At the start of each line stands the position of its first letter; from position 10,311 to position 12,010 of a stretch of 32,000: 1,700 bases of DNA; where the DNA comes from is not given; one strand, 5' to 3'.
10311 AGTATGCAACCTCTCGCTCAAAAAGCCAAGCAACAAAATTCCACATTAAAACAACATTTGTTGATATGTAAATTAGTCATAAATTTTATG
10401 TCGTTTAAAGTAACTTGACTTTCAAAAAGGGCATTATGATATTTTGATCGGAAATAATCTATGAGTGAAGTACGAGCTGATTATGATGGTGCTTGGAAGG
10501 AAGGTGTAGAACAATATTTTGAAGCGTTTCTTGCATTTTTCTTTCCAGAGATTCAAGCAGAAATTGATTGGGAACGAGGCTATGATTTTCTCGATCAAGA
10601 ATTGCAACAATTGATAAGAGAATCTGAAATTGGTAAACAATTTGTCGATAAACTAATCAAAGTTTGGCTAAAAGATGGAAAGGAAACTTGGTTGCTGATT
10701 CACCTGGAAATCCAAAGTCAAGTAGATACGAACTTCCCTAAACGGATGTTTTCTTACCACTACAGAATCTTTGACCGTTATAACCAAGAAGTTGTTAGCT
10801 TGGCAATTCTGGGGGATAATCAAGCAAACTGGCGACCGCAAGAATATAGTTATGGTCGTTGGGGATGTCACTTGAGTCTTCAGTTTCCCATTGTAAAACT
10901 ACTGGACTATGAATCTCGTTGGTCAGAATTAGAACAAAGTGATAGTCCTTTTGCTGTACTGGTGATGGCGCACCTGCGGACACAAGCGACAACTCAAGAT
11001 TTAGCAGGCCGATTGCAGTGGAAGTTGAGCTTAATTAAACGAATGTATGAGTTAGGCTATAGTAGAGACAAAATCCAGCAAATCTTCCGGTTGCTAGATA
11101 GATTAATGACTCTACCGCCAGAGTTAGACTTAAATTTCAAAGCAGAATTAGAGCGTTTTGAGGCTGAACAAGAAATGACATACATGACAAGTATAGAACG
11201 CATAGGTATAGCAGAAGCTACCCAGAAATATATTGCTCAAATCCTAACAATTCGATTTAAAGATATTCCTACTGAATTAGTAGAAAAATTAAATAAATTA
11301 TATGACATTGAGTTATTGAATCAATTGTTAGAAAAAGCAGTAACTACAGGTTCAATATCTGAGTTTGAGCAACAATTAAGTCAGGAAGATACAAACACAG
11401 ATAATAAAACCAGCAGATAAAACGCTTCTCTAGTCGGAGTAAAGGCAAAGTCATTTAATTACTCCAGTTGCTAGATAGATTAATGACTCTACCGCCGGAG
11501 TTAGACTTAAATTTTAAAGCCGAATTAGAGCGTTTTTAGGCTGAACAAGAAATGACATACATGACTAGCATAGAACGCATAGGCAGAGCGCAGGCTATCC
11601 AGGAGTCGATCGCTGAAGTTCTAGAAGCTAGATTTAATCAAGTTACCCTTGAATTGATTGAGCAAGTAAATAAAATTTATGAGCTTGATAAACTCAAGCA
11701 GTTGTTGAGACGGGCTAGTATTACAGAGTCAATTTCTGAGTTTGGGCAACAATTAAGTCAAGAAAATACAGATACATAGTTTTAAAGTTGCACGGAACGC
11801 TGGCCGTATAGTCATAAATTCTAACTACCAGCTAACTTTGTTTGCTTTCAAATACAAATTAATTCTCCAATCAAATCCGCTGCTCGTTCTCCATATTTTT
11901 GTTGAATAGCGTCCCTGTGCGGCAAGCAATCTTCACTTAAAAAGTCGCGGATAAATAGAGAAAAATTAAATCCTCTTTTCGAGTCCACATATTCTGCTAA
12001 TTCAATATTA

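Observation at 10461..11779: Rpn-like nuclease with an internal start, plus a free-standing diverged copy of its C-terminal domain (candidate gene-within-gene toxin/antitoxin logic)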

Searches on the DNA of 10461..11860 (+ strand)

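Call 41: search_dna_similar(query=window:10461-11860:+, collection=plasmids, mode=near, max_rows=30)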
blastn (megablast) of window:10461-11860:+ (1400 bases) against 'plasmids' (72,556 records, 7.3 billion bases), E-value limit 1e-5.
Records with a match: 14; places in all: 14; records where one place covers at least 80% of the query: 5.
Best place of each record, by identity: 95-99% 5; 90-95% 5; 80-90% 4.
By first word of the organism name: Nostoc 5; Trichormus 2; Tolypothrix 2; Scytonema 1; Aulosira 1; Microchaete 1; Anabaena 1; Sphaerospermopsis 1.
By predicted mobility (MOB-suite, as given by PLSDB): conjugative 14.
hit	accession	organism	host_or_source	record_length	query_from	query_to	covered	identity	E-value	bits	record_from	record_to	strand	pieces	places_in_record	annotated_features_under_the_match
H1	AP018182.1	Nostoc carneum NIES-2107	-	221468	1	1400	96%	91.8%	0e+0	1861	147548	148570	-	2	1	hypothetical protein (x2)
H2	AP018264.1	Scytonema sp. NIES-4073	-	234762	1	1400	95%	91.4%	0e+0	1828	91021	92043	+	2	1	hypothetical protein (x2)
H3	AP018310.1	Aulosira laxa NIES-50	-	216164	1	1400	96%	90.7%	0e+0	1783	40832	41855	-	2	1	hypothetical protein (x2)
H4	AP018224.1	Nostoc linckia NIES-25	-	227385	1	1400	93%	91.4%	0e+0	1791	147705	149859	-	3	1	hypothetical protein (x3) | putative transposase (x2)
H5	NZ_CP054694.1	Nostoc edaphicum CCNP1411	-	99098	2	1330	90%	89.7%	0e+0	1613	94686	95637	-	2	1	Rpn family recombination-promoting nuclease/putative transposase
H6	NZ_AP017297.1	Nostoc sp. NIES-3756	-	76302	2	1001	71%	93.2%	0e+0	1471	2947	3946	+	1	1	Rpn family recombination-promoting nuclease/putative transposase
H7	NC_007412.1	Trichormus variabilis ATCC 29413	-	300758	1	939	67%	96.0%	0e+0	1524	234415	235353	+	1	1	Rpn family recombination-promoting nuclease/putative transposase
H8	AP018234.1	Microchaete diplosiphon NIES-3275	-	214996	1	939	67%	96.0%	0e+0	1524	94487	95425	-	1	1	hypothetical protein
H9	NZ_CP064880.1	Tolypothrix sp. PCC 7601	Fresh water sample,Fresh water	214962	1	939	67%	96.0%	0e+0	1524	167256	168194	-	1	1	Rpn family recombination-promoting nuclease/putative transposase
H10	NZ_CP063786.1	Tolypothrix sp. PCC 7712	Soil sample,soil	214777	1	939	67%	96.0%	0e+0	1524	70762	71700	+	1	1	Rpn family recombination-promoting nuclease/putative transposase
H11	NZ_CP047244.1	Trichormus variabilis 0441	cell culture,thermal spring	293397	1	939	67%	96.0%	0e+0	1524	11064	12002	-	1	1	Rpn family recombination-promoting nuclease/putative transposase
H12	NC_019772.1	Anabaena cylindrica PCC 7122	water, most likely pond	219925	2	943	67%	80.5%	0e+0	721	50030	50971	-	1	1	hypothetical protein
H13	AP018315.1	Sphaerospermopsis kisseleviana NIES-73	-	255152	2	933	67%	80.8%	0e+0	725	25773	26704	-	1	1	hypothetical protein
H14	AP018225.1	Nostoc linckia NIES-25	-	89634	1074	1325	18%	89.3%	4e-83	316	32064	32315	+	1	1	hypothetical protein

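Call 42: get_annotated_region(hit=H6, flank=2500)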
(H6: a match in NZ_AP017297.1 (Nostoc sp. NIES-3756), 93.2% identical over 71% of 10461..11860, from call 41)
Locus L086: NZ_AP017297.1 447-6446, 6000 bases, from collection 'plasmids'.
description: Nostoc sp. NIES-3756 plasmid pNOS3756_2, complete sequence
organism: Nostoc sp. NIES-3756 (NCBI taxid 1751286)
taxonomy: Bacteria; Cyanobacteriota; Cyanophyceae; Nostocales; Nostocaceae; Nostoc; Nostoc sp. NIES-3756
host: -; source: -; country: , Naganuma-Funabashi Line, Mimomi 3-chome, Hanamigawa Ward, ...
typing (MOB-suite, as given by PLSDB): conjugative; relaxase MOBF; mating-pair formation MPF_T
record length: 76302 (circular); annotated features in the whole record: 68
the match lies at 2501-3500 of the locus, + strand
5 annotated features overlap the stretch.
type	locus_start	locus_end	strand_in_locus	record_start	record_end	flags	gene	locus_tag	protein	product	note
CDS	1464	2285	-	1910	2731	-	-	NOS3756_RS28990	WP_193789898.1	hypothetical protein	-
CDS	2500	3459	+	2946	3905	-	-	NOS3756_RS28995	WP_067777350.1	Rpn family recombination-promoting nuclease/putative transposase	-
CDS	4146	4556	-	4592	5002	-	-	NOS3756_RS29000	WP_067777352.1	hypothetical protein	-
CDS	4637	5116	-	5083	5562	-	-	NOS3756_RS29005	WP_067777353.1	hypothetical protein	-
CDS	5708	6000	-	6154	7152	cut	-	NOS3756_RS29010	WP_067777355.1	hypothetical protein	-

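Call 43: get_annotated_region(hit=H14, flank=2500)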
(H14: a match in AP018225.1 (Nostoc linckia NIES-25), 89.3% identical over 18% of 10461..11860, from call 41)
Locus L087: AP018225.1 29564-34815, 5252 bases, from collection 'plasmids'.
description: Nostoc linckia NIES-25 plasmid plasmid3 DNA, complete genome
organism: Nostoc linckia NIES-25 (NCBI taxid 1091006)
taxonomy: Bacteria; Cyanobacteriota; Cyanophyceae; Nostocales; Nostocaceae; Nostoc; Nostoc linckia; Nostoc linckia NIES-25
host: -; source: -; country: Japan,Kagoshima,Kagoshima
typing (MOB-suite, as given by PLSDB): conjugative; replicon rep_cluster_1657; relaxase MOBF; mating-pair formation MPF_T
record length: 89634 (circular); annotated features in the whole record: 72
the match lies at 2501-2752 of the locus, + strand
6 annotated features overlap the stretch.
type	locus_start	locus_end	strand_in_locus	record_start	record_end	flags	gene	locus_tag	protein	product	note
CDS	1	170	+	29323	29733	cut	-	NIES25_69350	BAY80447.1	hypothetical protein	-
CDS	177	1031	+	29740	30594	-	-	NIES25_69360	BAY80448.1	hypothetical protein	-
CDS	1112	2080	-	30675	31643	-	-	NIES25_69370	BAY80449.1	integrase/recombinase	-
CDS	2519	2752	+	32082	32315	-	-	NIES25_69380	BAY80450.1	hypothetical protein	-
CDS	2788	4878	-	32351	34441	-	-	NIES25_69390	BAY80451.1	serine/threonine protein kinase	-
CDS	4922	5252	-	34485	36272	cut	-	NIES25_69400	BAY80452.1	protein-serine/threonine phosphatase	-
